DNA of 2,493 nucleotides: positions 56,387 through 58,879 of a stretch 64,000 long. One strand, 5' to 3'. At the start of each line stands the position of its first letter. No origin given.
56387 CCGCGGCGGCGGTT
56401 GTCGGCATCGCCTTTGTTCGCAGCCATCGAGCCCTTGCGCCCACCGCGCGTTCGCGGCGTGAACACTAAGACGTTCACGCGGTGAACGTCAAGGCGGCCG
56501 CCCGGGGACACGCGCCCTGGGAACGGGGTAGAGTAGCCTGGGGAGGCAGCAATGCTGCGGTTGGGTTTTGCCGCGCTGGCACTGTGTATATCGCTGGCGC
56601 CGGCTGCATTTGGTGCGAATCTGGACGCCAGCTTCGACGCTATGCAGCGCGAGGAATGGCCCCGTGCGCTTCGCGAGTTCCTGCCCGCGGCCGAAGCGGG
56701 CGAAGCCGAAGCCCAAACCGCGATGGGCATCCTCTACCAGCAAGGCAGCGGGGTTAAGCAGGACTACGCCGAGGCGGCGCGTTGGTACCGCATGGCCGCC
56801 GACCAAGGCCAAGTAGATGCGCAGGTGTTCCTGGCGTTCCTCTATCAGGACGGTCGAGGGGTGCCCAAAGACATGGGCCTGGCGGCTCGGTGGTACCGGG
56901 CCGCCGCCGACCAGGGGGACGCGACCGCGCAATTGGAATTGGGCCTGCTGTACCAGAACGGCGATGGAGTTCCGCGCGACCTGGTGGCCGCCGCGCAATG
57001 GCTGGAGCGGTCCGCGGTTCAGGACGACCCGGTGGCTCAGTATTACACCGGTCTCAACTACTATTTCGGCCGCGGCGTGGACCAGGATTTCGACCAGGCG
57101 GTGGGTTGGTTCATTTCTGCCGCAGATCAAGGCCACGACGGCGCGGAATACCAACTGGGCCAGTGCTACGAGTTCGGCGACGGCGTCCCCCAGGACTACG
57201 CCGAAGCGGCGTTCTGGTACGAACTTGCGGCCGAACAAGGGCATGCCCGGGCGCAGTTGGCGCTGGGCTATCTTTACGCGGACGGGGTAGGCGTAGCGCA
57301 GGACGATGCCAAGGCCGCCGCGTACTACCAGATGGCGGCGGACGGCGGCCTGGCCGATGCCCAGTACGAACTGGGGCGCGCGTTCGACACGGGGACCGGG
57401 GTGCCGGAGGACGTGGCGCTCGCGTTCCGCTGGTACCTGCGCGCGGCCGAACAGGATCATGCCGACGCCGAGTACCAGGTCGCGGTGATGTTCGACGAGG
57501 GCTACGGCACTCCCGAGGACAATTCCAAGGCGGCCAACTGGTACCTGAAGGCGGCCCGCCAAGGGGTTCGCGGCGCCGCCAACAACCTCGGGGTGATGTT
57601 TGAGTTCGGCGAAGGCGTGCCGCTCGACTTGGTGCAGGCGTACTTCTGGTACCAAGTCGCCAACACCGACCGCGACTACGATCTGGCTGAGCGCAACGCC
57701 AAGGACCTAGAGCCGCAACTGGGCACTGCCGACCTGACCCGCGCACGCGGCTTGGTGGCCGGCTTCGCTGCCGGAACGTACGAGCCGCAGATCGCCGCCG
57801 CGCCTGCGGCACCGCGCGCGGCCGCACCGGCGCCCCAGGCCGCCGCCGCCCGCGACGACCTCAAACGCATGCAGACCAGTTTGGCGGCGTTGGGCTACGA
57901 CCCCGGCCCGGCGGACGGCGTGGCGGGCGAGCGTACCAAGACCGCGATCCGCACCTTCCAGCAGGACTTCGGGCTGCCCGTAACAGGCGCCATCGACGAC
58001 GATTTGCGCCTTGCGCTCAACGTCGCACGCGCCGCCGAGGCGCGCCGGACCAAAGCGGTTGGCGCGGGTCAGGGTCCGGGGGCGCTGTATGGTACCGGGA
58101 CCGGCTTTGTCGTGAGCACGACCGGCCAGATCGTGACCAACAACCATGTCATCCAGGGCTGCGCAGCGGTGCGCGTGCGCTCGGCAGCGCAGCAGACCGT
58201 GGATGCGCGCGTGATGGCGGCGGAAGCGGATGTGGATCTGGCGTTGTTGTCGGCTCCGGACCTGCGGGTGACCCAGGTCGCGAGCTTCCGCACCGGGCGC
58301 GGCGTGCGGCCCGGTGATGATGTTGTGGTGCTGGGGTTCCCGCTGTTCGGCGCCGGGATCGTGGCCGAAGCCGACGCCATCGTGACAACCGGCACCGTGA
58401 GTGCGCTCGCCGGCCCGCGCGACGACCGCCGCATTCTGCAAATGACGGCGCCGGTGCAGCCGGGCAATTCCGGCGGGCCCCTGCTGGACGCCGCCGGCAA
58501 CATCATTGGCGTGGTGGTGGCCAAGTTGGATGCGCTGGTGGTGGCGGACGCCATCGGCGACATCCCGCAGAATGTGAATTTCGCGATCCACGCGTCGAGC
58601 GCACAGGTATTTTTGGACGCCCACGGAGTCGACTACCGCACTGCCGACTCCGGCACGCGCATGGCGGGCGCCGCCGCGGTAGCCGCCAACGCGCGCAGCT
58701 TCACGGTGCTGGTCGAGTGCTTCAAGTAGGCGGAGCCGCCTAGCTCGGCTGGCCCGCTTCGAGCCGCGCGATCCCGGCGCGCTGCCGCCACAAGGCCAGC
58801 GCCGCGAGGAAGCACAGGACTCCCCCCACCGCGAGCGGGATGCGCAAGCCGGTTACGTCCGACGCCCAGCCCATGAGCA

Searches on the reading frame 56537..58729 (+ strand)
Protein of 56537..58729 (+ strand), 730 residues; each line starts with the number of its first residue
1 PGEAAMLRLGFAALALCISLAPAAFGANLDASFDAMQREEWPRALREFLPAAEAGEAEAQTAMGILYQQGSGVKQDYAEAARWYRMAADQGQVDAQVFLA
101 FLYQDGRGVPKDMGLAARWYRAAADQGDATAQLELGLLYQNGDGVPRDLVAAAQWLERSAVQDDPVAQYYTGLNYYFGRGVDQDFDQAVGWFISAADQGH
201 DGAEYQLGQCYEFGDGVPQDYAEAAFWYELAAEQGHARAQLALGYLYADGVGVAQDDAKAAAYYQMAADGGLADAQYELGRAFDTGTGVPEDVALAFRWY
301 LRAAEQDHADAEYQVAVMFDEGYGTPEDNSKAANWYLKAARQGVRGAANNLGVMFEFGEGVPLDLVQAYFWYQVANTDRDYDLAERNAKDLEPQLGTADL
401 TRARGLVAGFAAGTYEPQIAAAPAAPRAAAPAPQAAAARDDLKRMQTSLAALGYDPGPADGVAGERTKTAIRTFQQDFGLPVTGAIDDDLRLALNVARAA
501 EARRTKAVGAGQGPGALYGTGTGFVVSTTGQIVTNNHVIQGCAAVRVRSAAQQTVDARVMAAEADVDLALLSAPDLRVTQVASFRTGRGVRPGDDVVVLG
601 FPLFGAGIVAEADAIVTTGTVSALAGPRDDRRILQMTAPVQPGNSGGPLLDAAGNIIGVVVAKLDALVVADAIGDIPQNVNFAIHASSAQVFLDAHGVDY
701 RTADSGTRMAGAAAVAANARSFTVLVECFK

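Call 17: search_protein_families(library=ncbifam, proteins=[window:56537-58729:+], max_evalue=1e-8)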
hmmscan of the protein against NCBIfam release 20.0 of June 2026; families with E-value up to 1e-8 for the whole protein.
window:56537-58729:+ (730 aa): 18 families
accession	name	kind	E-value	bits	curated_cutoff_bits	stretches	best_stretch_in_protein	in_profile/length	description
NF033786.1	phenyl_MerG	equivalog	1.8e-51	175.2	350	4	42-167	50-184/217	phenylmercury resistance protein MerG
NF038194.1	AlgK_TPR_lipo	equivalog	4.3e-29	101.5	700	2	275-407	300-430/448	alginate biosynthesis TPR repeat lipoprotein AlgK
NF033740.0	MarP_fam_protase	equivalog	8e-27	94.3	250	1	520-663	212-354/390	MarP family serine protease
TIGR02037.1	degP_htrA_DO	subfamily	1.4e-23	83.6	416.2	1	519-660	60-198/434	Do family serine endopeptidase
NF041521.1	HhoA_HhoB_HtrA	equivalog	1.1e-20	74.2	450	1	518-664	56-201/335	HhoA/HhoB/HtrA family serine endopeptidase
NF045484.1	TransRegExoR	equivalog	1.9e-18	66.7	450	0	224-359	62-212/267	exopolysaccharide production regulator ExoR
NF047621.1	FlgprotMotXVib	equivalog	4.4e-18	65.5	330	0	244-338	79-173/211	flagellar protein MotX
NF047968.1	SerProtHtrA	equivalog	5.3e-17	62.2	470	1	517-680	85-248/357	serine protease HtrA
NF008147.1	PRK10898.1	equivalog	1e-13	51.2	408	1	519-690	78-241/352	outer membrane-stress sensor serine endopeptidase DegS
NF007526.1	PRK10139.1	equivalog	1.3e-12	47.2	756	1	512-690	84-253/456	serine endoprotease DegQ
NF053637.1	SerProtHtrAspr2045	equivalog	2.9e-12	46.2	650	1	530-665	117-256/394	serine protease HtrA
TIGR02038.1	protease_degS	equivalog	4.7e-12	45.7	422.95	1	517-691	76-241/351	outer membrane-stress sensor serine endopeptidase DegS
NF008189.1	PRK10942.1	equivalog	8.4e-12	44.3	720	1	519-665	113-257/477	serine endoprotease DegP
NF040960.1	MamE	equivalog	8.4e-11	41.1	800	1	519-662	122-266/659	magnetosome formation protease MamE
NF040961.1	MamO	equivalog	3.2e-10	39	800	1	499-664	78-244/648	magnetosome protein MamO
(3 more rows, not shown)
